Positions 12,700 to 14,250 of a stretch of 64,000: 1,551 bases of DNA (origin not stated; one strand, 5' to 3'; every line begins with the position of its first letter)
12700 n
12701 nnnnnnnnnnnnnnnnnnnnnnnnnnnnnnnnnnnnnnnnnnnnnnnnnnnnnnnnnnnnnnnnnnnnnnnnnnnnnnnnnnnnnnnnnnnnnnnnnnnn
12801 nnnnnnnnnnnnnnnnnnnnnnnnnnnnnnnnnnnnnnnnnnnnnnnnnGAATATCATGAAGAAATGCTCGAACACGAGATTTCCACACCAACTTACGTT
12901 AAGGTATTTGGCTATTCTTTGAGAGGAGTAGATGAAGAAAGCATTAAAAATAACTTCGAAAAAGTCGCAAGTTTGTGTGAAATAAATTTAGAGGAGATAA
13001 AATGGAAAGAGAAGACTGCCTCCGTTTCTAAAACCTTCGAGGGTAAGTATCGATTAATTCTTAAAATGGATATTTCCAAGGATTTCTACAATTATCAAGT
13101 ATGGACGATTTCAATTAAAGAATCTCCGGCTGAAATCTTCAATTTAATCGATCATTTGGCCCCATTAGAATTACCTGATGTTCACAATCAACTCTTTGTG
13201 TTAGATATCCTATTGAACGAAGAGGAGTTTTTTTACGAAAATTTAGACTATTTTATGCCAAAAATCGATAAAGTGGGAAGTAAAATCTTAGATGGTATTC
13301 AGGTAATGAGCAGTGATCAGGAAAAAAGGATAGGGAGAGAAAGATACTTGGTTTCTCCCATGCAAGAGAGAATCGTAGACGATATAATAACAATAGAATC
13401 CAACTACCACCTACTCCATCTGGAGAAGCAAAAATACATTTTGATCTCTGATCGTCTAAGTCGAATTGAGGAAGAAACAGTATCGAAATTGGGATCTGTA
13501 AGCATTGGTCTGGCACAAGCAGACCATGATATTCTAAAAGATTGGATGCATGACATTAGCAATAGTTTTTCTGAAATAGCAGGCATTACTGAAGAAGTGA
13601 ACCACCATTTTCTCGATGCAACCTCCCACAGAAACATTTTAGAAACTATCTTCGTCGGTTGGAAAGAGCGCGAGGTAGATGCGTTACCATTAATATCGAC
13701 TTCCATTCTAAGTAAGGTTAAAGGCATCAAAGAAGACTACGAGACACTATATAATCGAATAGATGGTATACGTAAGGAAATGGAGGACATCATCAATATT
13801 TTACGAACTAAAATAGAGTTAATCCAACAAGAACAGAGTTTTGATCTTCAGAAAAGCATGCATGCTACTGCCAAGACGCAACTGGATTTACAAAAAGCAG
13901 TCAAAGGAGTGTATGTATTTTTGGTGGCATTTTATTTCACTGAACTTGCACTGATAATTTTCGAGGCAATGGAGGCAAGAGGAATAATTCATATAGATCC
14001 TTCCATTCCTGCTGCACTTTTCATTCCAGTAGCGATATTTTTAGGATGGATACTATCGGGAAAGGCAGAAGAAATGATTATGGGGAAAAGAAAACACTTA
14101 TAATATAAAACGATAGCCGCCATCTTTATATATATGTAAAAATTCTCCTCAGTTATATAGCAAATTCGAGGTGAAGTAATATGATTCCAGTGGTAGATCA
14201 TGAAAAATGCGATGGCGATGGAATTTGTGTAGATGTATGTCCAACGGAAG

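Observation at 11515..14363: Unusual redox module: Cys-rich protein, Grx-FTR-like fusion with a huge membrane-anchored C-terminal domain, and a ferredoxin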

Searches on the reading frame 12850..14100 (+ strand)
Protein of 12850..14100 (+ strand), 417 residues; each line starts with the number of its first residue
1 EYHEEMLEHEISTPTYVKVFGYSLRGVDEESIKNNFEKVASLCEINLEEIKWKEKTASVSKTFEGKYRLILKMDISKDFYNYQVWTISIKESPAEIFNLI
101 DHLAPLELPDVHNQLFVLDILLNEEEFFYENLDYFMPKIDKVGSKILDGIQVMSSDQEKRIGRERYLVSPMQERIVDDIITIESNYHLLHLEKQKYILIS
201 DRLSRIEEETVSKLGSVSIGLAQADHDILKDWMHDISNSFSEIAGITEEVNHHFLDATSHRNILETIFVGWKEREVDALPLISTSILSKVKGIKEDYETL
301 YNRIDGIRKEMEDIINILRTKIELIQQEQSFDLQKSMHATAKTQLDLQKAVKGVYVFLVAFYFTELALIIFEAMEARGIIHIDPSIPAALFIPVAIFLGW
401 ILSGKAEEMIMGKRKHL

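Call 21: search_solved_structures(query=window:12850-14100:+, max_evalue=1)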
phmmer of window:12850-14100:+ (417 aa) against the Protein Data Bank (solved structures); distinct sequences matched with E-value up to 1: 3.
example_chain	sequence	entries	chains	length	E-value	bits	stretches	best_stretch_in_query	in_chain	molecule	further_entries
7o97_A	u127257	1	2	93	0.11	15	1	262-318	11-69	hypothetical protein UY81_C0065G0003 from Candidatus Giovannonibacteria bacterium converte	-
1sxg_A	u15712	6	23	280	0.4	13.1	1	153-257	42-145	Glucose-resistance amylase regulator | Catabolite control protein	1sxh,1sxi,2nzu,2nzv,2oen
1rzr_G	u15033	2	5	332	0.54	12.7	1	150-256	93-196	Glucose-resistance amylase regulator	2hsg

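Call 38: search_protein_representatives(alignment_id=A2)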
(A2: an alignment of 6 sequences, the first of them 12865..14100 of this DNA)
Query: 6 sequences, 429 profile positions. Proteins with E-value up to 0.001 (for the whole library): 1249; up to 1e-10: 737; up to 1e-30: 34. The best 150 are listed.
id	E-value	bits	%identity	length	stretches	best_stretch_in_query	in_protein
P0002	1.7e-196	669.5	-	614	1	7-421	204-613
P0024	4.6e-142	490.2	-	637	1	16-429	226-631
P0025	6.0e-134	463.4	-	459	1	3-422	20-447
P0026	2.9e-104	365.6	-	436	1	9-423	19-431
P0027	5.9e-95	334.9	-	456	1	36-422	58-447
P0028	9.4e-95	334.3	-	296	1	144-423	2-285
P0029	3.6e-93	329.0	-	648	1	11-420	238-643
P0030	8.0e-92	324.6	-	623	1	27-422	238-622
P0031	8.0e-90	318.0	-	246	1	182-423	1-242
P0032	9.2e-88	311.2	-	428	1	8-417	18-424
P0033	7.8e-85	301.6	-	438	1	11-419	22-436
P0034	2.4e-81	290.1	-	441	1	11-415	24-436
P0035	3.9e-81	289.4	-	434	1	10-421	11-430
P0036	2.2e-74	267.2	-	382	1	47-415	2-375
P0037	1.7e-71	257.7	-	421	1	81-413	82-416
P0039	3.2e-69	250.1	-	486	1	10-423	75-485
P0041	1.2e-59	218.6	-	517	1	9-422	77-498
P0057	2.3e-30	122.1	-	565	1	144-414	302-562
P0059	3.2e-29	118.3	-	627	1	152-416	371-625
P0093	1.2e-23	100.0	-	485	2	140-421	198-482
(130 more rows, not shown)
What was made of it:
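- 12865..14100 (+): DUF3422 domain (residues 205-616): alpha/beta subdomain 214-368, helices 372-419 and 425-470, stalk helix 481-575 running into TM1, then TM2. A profile search finds 1,249 family clusters (call 38).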

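Call 39: search_protein_families(library=pfam, proteins=[P0024, P0029, P0030, P0057, P0059, P0039, P0041, P0025, P0026, P0093], max_evalue=0.001)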
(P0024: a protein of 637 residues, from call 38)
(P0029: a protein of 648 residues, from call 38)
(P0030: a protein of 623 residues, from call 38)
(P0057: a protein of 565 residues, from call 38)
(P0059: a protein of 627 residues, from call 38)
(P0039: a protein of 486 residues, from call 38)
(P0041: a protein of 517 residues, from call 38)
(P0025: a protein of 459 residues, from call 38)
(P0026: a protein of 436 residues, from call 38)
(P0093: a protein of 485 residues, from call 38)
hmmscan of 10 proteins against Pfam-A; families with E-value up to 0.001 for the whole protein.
P0024 (637 aa): 3 families
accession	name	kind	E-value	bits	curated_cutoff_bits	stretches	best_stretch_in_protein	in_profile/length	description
PF02943.20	FeThRed_B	-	4.4e-21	75.4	22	1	108-191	9-94/106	Ferredoxin thioredoxin reductase catalytic beta chain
PF11902.13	DUF3422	-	2e-19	70.5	25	1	509-609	311-409/418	Protein of unknown function (DUF3422)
PF00462.30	Glutaredoxin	-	5.7e-13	49.3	22.9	1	6-68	1-58/60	Glutaredoxin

P0029 (648 aa): 3 families
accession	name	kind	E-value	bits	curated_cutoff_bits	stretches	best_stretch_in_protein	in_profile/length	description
PF11902.13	DUF3422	-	1.6e-24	87.2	25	1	531-637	311-416/418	Protein of unknown function (DUF3422)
PF02943.20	FeThRed_B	-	2.9e-19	69.5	22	1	113-197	2-88/106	Ferredoxin thioredoxin reductase catalytic beta chain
PF00462.30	Glutaredoxin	-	1.7e-07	31.7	22.9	1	4-67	2-60/60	Glutaredoxin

P0030 (623 aa): 3 families
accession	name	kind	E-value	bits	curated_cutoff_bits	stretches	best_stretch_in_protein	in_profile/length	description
PF11902.13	DUF3422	-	5.3e-27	95.5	25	1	325-613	133-415/418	Protein of unknown function (DUF3422)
PF02943.20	FeThRed_B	-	1e-19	71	22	1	109-194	7-94/106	Ferredoxin thioredoxin reductase catalytic beta chain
PF00462.30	Glutaredoxin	-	1.1e-07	32.4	22.9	1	3-65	1-58/60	Glutaredoxin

P0057 (565 aa): 3 families
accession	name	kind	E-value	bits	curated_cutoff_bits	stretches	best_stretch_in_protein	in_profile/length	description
PF02943.20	FeThRed_B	-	2.9e-11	43.8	22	1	108-187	7-97/106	Ferredoxin thioredoxin reductase catalytic beta chain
PF11902.13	DUF3422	-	1.3e-09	38.2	25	1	458-564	313-418/418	Protein of unknown function (DUF3422)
PF00462.30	Glutaredoxin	-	3.7e-08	33.9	22.9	1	6-66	2-59/60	Glutaredoxin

P0059 (627 aa): 3 families
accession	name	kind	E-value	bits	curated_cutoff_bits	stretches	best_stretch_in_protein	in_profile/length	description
PF11902.13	DUF3422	-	2.3e-09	37.4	25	1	516-623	310-416/418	Protein of unknown function (DUF3422)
PF02943.20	FeThRed_B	-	3.5e-09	37.1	22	1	108-183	6-92/106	Ferredoxin thioredoxin reductase catalytic beta chain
PF00462.30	Glutaredoxin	-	1.7e-07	31.8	22.9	1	2-51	1-50/60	Glutaredoxin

P0039 (486 aa): 10 families
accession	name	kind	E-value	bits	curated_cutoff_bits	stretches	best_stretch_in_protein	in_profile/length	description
PF11902.13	DUF3422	-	3.8e-21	76.2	25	1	184-466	134-406/418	Protein of unknown function (DUF3422)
PF00037.32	Fer4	-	7.9e-09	35.4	21.1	1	8-30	2-24/24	4Fe-4S binding domain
PF12838.12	Fer4_7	-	5.7e-08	33.6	27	0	44-67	2-25/52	4Fe-4S dicluster domain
PF13187.11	Fer4_9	-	2.9e-07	30.8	27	1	14-59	2-52/52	4Fe-4S dicluster domain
PF13484.11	Fer4_16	-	3.9e-07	31.2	30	0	44-62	2-20/66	4Fe-4S double cluster binding domain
PF13237.11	Fer4_10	-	5.6e-06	26.6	25.5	1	7-55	2-53/53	4Fe-4S dicluster domain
PF12837.12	Fer4_6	-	9.8e-06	25.7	25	1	10-29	5-24/24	4Fe-4S binding domain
PF14697.11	Fer4_21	-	0.00033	21.2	35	1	9-60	3-58/59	4Fe-4S dicluster domain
PF12797.12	Fer4_2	-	0.00045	20.4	24.5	0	7-25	3-21/22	4Fe-4S binding domain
PF25160.1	LdpA_Fe-S-bd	-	0.00078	19.6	27.6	0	9-32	23-46/49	LdpA Fe-S cluster-binding domain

P0041 (517 aa): 2 families
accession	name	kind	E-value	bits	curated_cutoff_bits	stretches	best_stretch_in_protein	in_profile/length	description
PF11902.13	DUF3422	-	5.3e-55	187.7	25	1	68-490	9-416/418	Protein of unknown function (DUF3422)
PF12838.12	Fer4_7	-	0.00014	22.7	27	1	11-60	1-51/52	4Fe-4S dicluster domain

P0025 (459 aa): 1 family
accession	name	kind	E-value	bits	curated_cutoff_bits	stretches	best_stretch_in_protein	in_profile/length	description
PF11902.13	DUF3422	-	3.1e-51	175.3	25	1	18-434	9-411/418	Protein of unknown function (DUF3422)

P0026 (436 aa): 1 family
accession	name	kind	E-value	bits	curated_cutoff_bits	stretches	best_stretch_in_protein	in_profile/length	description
PF11902.13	DUF3422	-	6.2e-30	105.1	25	1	13-420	13-414/418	Protein of unknown function (DUF3422)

P0093 (485 aa): 1 family
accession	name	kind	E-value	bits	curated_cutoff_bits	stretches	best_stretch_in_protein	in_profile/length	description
PF11902.13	DUF3422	-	9.9e-130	433.9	25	1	36-476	3-417/418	Protein of unknown function (DUF3422)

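Call 44: search_solved_structures(query=A3, max_evalue=10, show_alignments=2)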
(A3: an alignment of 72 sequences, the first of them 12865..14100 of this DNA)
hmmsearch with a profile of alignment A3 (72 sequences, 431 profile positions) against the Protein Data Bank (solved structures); distinct sequences matched with E-value up to 10: 9.
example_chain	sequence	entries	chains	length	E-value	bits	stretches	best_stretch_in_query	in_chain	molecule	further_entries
6fwx_A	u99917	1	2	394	0.11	14.6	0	350-378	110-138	Titin,Titin,Titin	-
8x7x_C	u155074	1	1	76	0.13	14.4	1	218-287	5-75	HR1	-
3a1w_A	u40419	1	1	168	0.56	12.3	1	178-227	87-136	Iron(II) transport protein B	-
2dnx_A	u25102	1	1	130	0.76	11.9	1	304-358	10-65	Syntaxin-12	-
6zpm_A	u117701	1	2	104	0.9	11.6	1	210-308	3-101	Trypanosoma cruzi KKT4 117-218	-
3a1s_A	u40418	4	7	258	0.96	11.5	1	178-227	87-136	Iron(II) transport protein B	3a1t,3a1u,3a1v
5vgz_E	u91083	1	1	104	1.1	11.4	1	242-291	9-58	26S proteasome regulatory subunit 10B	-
9r1o_A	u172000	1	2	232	1.6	10.8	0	213-266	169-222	sc-apCC-6-DPH-NR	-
9rgy_A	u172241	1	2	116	6.2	8.9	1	212-272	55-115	sc-apCC3-CW-0NTT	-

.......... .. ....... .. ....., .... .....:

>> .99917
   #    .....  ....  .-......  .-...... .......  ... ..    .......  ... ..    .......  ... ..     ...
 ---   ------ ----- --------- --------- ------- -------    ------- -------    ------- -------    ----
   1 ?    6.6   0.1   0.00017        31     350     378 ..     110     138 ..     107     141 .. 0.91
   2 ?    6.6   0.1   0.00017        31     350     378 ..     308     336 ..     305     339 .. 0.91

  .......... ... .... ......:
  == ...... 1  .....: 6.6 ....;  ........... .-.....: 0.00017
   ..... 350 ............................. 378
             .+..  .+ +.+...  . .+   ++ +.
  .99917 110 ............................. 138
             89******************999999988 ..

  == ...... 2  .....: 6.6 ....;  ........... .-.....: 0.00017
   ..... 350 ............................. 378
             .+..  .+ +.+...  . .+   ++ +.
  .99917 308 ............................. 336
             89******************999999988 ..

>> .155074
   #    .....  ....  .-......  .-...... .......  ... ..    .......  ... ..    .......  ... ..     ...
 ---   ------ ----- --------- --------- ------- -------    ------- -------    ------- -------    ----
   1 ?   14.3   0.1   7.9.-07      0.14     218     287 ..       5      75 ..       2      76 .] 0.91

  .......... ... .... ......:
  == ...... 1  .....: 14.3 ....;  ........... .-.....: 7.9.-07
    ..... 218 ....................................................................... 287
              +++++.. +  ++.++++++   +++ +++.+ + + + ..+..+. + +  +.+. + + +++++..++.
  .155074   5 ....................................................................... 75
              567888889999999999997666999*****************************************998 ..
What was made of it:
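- On CorA/MIT superfamily: A profile against PDB sequences finds nothing (call 44).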

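Call 50: find_encoding_contigs(protein=P0029, flank=6000, max_places=2)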
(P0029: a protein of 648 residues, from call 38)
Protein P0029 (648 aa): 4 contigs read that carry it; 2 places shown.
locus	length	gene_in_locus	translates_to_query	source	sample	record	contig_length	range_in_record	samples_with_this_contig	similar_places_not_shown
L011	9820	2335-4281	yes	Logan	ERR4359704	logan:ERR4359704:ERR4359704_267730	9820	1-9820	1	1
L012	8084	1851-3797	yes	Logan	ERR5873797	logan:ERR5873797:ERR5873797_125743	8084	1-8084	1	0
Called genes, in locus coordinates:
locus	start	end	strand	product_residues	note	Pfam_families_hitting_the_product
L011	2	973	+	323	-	?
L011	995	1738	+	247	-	-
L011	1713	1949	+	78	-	PF02915:Rubrerythrin (weak)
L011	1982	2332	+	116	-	PF09537:DUF2383, PF02915:Rubrerythrin (weak)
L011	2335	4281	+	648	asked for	PF00462:Glutaredoxin (weak), PF02943:FeThRed_B, PF11902:DUF3422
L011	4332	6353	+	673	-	PF00654:Voltage_CLC, PF00571:CBS, PF02080:TrkA_C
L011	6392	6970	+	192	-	PF00156:Pribosyltran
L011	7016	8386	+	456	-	PF16697:Yop-YscD_cpl (weak), PF00498:FHA, PF00089:Trypsin (weak), PF10459:Peptidase_S46 (faint), PF13365:Trypsin_2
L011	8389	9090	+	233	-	PF02014:Reeler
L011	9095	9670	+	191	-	-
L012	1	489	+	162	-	?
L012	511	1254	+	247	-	-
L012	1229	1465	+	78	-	PF02915:Rubrerythrin (weak)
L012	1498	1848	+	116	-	PF09537:DUF2383, PF02915:Rubrerythrin (weak)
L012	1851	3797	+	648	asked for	PF00462:Glutaredoxin (weak), PF02943:FeThRed_B, PF11902:DUF3422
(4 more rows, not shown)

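Call 51: find_encoding_contigs(protein=P0039, flank=6000, max_places=2)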
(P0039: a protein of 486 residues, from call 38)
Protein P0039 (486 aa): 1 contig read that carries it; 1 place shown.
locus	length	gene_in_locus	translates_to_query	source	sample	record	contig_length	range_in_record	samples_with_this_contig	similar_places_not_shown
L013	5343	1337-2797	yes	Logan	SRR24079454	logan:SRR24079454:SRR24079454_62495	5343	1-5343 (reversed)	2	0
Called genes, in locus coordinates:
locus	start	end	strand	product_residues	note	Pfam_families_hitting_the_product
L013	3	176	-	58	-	?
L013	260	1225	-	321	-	PF00294:PfkB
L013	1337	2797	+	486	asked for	PF00037:Fer4 (weak), PF12837:Fer4_6 (faint), PF12838:Fer4_7 (faint), PF13187:Fer4_9 (weak), PF13237:Fer4_10 (faint), PF13484:Fer4_16 (faint), PF11902:DUF3422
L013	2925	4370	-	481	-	PF01266:DAO, PF13450:NAD_binding_8, PF01593:Amino_oxidase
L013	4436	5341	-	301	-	?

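Call 52: find_encoding_contigs(protein=P0030, flank=6000, max_places=2)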
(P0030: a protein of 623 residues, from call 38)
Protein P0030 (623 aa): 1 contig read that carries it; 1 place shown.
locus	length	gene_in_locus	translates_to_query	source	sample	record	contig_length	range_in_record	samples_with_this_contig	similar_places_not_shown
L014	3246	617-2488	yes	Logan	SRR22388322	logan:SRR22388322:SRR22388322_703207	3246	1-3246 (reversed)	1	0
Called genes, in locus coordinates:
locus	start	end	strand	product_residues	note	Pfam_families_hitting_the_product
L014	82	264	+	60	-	-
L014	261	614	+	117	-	PF09537:DUF2383 (weak), PF02915:Rubrerythrin (weak)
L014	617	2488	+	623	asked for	PF00462:Glutaredoxin (weak), PF02943:FeThRed_B, PF11902:DUF3422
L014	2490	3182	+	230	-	PF01502:PRA-CH, PF01503:PRA-PH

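Call 53: find_encoding_contigs(protein=P0057, flank=6000, max_places=2)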
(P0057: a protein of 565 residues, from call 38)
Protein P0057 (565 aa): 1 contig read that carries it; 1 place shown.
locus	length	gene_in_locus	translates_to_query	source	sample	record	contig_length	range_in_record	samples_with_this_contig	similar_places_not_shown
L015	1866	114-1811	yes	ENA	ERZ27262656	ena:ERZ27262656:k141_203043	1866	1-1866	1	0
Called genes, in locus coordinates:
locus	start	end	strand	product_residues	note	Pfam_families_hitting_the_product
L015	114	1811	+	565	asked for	PF00462:Glutaredoxin (weak), PF02943:FeThRed_B, PF11902:DUF3422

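Call 54: predict_structure(alignment_id=A3)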
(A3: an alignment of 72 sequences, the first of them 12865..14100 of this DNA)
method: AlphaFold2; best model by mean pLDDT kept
length: 412 residues; sequences in the alignment: 72
mean_pLDDT: 92.0   pTM: 0.79
mean pLDDT of the five models: 92.0, 91.1, 90.8, 90.8, 89.7
residues with pLDDT >= 90: 321; 70-90: 73; 50-70: 16; < 50: 2
segments of 3 or more residues with pLDDT < 50: none
pLDDT, mean of each block of 10 residues (from residue 1): 72 95 95 94 97 94 95 96 84 70 79 94 89 90 95 73 93 97 95 97 95 97 97 97 97 97 97 95 94 97 96 96 95 93 86 91 96 95 94 89 87 83
secondary structure, 60 per line:
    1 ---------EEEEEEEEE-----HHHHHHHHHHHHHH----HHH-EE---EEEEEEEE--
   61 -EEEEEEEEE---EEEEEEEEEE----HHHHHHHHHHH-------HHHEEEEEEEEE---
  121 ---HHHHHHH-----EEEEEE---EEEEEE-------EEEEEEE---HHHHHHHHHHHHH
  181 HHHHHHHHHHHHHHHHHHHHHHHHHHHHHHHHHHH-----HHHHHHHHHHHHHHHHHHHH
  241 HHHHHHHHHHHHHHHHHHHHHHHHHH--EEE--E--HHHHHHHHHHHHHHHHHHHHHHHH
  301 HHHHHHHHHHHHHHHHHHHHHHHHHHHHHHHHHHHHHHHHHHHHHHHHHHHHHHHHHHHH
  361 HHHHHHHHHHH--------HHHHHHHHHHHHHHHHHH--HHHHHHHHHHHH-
elements in order: E10-18 H24-37 E51-58 E62-70 E74-83 H88-98 E109-117 H124-130 E136-141 E145-150 E158-164 H168-215 H221-266 E269-271 H277-371 H380-397 H400-411
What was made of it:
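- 12865..14100 (+): AF2 model pLDDT 92, pTM 0.79 (call 54).
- On CorA/MIT superfamily: Model with pLDDT 92 (call 54).
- CorA-like fold: the pLDDT-92 model (call 54).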

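Call 69: find_encoding_contigs(protein=P0041, flank=6000, max_places=2)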
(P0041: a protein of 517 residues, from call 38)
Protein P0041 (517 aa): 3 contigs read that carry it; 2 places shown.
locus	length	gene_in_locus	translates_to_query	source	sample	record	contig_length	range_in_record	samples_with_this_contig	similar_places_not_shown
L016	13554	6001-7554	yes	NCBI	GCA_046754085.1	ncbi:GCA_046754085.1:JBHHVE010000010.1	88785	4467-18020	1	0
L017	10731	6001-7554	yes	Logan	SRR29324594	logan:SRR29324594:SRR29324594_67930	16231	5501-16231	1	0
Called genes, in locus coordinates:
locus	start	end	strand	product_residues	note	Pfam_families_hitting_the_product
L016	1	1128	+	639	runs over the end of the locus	PF00989:PAS (weak), PF08447:PAS_3, PF08448:PAS_4 (weak), PF13426:PAS_9, PF00512:HisKA (weak), PF02518:HATPase_c, PF00072:Response_reg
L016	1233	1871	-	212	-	PF00578:AhpC-TSA, PF08534:Redoxin, PF10417:1-cysPrx_C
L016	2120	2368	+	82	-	PF01722:BolA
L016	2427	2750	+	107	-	PF00462:Glutaredoxin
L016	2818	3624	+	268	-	-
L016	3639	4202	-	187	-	PF03588:Leu_Phe_trans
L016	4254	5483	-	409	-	PF07719:TPR_2 (faint), PF12895:ANAPC3 (faint), PF13424:TPR_12 (faint), PF13428:TPR_14 (faint), PF00515:TPR_1 (faint), PF07721:TPR_4 (faint), PF13174:TPR_6 (faint), PF13181:TPR_8 (faint), +5 more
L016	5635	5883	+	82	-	PF09723:Zn_ribbon_8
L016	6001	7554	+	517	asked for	PF11902:DUF3422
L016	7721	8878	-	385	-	PF14306:PUA_2, PF01747:ATP-sulfurylase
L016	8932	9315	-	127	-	PF00037:Fer4 (faint), PF12837:Fer4_6 (faint), PF12838:Fer4_7 (faint), PF13237:Fer4_10 (faint), PF13187:Fer4_9 (weak)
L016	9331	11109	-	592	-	PF00890:FAD_binding_2, PF01266:DAO (faint), PF01946:Thi4 (faint), PF07992:Pyr_redox_2 (faint), PF02910:Succ_DH_flav_C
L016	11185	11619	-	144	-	PF02082:Rrf2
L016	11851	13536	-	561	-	-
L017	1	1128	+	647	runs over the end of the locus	PF00989:PAS (weak), PF08448:PAS_4 (weak), PF13426:PAS_9, PF08447:PAS_3, PF00512:HisKA (weak), PF02518:HATPase_c, PF00072:Response_reg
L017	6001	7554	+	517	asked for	PF11902:DUF3422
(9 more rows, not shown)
